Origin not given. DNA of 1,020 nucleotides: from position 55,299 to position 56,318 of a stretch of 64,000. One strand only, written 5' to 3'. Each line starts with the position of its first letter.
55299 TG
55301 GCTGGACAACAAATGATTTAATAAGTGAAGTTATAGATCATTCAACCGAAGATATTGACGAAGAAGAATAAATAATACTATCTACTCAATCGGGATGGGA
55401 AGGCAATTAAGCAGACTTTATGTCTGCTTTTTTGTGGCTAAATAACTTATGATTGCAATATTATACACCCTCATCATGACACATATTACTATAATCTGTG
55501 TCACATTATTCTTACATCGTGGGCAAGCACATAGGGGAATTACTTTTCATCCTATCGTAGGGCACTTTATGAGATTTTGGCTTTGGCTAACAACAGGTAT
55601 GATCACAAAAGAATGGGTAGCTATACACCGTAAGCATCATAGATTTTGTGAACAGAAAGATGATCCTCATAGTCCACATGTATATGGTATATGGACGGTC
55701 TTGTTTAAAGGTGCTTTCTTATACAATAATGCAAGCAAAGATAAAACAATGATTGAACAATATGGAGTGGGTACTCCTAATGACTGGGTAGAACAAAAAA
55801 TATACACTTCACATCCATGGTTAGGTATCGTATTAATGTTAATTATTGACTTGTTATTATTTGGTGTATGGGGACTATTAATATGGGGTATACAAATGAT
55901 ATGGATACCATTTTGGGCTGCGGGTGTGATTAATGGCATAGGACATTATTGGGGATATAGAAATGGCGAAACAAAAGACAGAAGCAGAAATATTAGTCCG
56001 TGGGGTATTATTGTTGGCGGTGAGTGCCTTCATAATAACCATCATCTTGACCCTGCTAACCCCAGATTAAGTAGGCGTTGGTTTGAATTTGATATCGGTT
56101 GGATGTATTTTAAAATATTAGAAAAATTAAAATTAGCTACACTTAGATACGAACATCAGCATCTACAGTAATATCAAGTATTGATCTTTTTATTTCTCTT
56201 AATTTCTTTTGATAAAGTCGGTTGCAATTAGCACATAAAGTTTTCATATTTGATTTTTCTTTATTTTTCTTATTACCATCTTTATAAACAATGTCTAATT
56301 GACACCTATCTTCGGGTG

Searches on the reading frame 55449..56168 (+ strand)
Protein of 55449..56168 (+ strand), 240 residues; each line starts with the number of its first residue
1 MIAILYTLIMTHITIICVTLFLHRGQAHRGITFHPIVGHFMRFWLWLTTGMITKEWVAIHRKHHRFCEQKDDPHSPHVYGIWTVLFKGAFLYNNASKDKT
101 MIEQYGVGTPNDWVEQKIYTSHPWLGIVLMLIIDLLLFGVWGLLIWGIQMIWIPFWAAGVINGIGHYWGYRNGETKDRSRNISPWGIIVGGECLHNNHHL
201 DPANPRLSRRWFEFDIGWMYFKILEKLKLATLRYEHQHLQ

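Call 73: search_protein_families(library=phrogs, proteins=[window:55449-56168:+], max_evalue=0.001)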
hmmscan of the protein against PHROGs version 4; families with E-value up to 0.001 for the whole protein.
window:55449-56168:+ (240 aa): 1 family
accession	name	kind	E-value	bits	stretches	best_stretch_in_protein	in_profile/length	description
phrog_35201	-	unknown function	7.8e-21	75.9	1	13-230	14-238/274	-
